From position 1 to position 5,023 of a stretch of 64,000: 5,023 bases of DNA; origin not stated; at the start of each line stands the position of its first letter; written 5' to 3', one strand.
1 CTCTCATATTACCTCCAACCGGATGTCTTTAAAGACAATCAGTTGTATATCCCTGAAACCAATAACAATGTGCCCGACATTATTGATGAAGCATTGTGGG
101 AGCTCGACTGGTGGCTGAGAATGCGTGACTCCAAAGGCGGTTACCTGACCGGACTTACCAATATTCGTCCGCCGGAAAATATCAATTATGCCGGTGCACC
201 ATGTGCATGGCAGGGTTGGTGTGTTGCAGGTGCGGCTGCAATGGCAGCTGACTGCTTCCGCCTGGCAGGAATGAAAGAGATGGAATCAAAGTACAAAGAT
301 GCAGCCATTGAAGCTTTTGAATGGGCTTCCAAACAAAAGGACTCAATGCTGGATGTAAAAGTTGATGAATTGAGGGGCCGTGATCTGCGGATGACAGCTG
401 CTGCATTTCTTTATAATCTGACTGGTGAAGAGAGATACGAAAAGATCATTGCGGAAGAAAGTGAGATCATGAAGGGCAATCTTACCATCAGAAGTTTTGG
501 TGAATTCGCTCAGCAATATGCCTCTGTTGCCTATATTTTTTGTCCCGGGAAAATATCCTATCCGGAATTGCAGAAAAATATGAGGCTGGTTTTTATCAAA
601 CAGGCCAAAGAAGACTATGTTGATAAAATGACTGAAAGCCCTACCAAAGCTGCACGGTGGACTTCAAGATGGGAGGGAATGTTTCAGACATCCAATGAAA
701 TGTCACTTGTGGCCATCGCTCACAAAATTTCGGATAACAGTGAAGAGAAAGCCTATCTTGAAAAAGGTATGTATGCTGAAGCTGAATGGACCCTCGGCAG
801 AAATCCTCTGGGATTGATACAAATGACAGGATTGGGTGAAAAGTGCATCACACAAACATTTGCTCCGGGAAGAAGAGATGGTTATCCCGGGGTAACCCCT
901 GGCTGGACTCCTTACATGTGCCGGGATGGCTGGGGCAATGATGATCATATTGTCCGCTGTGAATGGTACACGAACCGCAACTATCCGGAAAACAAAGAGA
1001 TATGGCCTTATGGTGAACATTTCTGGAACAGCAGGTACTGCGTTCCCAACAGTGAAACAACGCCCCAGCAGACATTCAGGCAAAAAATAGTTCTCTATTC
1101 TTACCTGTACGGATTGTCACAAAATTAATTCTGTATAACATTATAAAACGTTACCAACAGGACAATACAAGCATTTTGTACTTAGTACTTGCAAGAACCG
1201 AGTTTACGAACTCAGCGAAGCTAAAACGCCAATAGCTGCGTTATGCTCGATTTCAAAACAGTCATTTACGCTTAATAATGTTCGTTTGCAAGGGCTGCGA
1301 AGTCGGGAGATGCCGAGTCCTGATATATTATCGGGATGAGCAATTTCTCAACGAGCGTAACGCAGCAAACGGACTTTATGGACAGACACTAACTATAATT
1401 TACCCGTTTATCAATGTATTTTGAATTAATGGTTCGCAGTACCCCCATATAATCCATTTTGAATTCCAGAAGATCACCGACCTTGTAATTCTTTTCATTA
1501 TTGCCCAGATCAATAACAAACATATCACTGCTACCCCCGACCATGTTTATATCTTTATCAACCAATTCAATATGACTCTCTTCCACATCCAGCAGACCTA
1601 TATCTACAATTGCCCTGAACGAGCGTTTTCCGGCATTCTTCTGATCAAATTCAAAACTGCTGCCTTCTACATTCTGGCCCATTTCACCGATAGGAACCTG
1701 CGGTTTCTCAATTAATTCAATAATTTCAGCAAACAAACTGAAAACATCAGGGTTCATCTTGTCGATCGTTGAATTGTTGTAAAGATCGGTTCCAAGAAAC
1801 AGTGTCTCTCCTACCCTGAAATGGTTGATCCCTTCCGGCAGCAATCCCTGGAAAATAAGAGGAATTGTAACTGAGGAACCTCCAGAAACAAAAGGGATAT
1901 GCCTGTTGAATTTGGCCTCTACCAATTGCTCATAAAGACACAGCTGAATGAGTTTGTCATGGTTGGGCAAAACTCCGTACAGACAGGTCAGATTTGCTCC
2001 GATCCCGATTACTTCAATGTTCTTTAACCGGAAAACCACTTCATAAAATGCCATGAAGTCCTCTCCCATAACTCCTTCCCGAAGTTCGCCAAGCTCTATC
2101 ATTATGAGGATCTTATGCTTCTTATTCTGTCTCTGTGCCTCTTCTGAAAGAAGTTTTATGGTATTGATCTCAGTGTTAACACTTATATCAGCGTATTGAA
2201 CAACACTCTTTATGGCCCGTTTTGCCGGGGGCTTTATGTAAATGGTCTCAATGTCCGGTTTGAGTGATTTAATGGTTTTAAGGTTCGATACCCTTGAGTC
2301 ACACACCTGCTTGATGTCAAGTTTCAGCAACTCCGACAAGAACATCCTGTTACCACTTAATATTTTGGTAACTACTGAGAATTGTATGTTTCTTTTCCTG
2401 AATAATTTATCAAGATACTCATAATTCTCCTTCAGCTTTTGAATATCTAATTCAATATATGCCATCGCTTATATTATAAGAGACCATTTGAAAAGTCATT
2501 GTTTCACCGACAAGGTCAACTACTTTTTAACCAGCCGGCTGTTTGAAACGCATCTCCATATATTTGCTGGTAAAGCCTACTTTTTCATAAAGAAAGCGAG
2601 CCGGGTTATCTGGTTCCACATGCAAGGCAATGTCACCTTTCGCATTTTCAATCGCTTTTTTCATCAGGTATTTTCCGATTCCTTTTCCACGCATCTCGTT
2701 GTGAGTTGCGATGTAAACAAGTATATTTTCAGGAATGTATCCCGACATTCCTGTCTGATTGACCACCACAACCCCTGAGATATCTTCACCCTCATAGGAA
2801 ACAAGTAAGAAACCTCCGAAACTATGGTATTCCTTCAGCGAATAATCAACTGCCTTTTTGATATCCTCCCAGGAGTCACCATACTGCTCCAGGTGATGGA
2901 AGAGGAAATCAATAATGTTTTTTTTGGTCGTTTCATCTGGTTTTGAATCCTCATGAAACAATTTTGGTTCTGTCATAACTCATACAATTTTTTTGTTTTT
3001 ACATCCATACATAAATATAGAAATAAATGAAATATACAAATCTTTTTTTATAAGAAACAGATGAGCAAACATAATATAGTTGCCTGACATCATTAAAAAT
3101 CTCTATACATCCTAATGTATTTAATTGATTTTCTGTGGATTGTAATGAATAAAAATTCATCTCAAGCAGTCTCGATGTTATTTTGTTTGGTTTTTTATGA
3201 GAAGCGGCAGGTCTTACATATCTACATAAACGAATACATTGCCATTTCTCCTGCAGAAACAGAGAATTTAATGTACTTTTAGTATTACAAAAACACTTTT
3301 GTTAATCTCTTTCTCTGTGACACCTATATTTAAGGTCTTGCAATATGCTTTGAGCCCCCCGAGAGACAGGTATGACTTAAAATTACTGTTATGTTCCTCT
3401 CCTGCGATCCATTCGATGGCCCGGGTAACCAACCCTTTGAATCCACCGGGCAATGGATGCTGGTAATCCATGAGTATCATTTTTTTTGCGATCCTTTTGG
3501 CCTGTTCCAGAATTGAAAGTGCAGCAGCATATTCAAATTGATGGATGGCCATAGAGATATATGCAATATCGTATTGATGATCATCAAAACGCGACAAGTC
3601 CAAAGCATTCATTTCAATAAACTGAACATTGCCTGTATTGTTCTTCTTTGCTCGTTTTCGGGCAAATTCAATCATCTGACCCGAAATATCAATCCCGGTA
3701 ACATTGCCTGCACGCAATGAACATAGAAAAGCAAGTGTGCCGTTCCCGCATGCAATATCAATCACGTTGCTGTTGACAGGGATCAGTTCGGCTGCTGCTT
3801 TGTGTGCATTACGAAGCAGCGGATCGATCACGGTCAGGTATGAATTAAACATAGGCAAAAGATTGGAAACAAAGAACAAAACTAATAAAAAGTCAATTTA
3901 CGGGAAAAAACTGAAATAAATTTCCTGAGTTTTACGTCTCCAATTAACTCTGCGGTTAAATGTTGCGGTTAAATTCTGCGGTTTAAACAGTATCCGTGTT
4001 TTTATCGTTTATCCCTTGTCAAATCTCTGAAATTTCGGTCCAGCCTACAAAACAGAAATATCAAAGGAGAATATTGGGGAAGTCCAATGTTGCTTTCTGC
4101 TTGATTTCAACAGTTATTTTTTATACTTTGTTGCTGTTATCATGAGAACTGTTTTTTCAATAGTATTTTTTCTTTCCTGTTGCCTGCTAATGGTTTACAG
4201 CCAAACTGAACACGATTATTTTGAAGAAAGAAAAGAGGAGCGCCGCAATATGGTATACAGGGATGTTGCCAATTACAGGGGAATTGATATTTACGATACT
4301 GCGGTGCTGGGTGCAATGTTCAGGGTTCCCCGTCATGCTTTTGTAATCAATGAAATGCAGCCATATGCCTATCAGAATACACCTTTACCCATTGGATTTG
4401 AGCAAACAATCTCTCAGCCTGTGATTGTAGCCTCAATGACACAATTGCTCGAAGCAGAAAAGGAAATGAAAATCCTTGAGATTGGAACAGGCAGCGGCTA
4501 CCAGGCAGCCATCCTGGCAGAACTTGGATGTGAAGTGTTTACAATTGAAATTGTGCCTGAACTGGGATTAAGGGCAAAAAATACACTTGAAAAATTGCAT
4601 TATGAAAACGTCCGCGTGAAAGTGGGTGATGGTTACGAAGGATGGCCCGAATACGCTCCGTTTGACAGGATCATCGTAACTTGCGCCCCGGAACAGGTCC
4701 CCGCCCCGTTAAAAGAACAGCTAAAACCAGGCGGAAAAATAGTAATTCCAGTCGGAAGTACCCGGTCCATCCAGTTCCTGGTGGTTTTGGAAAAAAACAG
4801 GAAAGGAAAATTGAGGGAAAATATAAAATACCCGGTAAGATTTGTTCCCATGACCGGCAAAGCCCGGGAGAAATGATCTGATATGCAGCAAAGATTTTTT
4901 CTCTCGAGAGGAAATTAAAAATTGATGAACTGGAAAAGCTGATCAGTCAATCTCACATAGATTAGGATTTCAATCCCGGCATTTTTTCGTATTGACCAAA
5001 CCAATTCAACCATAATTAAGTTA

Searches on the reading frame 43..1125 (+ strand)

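Call 49: search_protein_families(library=pfam, proteins=[window:43-1125:+], max_evalue=0.001)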
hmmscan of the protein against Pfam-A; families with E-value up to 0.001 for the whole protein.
window:43-1125:+ (361 aa): 1 family
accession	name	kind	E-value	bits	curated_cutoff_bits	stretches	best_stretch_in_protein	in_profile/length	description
PF00759.25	Glyco_hydro_9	-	1e-19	71.6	27.7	1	8-272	85-385/444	Glycosyl hydrolase family 9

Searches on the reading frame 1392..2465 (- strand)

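Call 49: search_protein_families(library=pfam, proteins=[window:1392-2465:-], max_evalue=0.001)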
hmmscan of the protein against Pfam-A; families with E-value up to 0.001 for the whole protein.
window:1392-2465:- (358 aa): 1 family
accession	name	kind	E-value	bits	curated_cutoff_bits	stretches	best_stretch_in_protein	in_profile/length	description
PF01168.26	Ala_racemase_N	-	1.7e-12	48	24.1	1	7-224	2-217/220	Alanine racemase, N-terminal domain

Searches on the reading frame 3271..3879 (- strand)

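Call 66: search_protein_families(library=pfam, proteins=[window:3271-3879:-], max_evalue=0.00001)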
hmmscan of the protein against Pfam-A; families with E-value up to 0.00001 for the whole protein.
window:3271-3879:- (203 aa): 9 families
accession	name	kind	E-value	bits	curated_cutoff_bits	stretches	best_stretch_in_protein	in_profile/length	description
PF13649.12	Methyltransf_25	-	1.7e-18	67.5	27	1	39-132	1-94/97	Methyltransferase domain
PF13847.12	Methyltransf_31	-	4.6e-17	62.5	27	1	36-133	4-103/145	Methyltransferase domain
PF08241.18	Methyltransf_11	-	1.7e-15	57.9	21.2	1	41-132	2-88/95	Methyltransferase domain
PF08242.18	Methyltransf_12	-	3.1e-13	50.7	30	1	40-132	1-93/98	Methyltransferase domain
PF01209.24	Ubie_methyltran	-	2.4e-11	43.9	20.1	1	37-132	49-144/233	ubiE/COQ5 methyltransferase family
PF07021.18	MetW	-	4e-08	33.5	21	1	23-136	1-107/193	Methionine biosynthesis protein MetW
PF05175.20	MTS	-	8.2e-08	32.5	23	1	36-128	32-127/170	Methyltransferase small domain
PF13489.12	Methyltransf_23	-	2e-07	31.3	27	1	24-181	12-155/164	Methyltransferase domain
PF13679.12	Methyltransf_32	-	2.2e-06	28.2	27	1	15-118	10-114/143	Methyltransferase domain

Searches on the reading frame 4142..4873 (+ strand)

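Call 66: search_protein_families(library=pfam, proteins=[window:4142-4873:+], max_evalue=0.00001)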
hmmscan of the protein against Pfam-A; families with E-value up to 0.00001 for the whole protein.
window:4142-4873:+ (244 aa): 4 families
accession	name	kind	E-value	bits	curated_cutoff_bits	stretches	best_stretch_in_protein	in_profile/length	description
PF01135.25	PCMT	-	2.6e-61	207.5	20.3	1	50-240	16-208/210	Protein-L-isoaspartate(D-aspartate) O-methyltransferase (PCMT)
PF13847.12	Methyltransf_31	-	1.8e-09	37.9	27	1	106-202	2-109/145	Methyltransferase domain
PF13649.12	Methyltransf_25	-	3e-07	31.4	27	1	111-198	1-97/97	Methyltransferase domain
PF13489.12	Methyltransf_23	-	2.5e-06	27.8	27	1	102-202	16-116/164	Methyltransferase domain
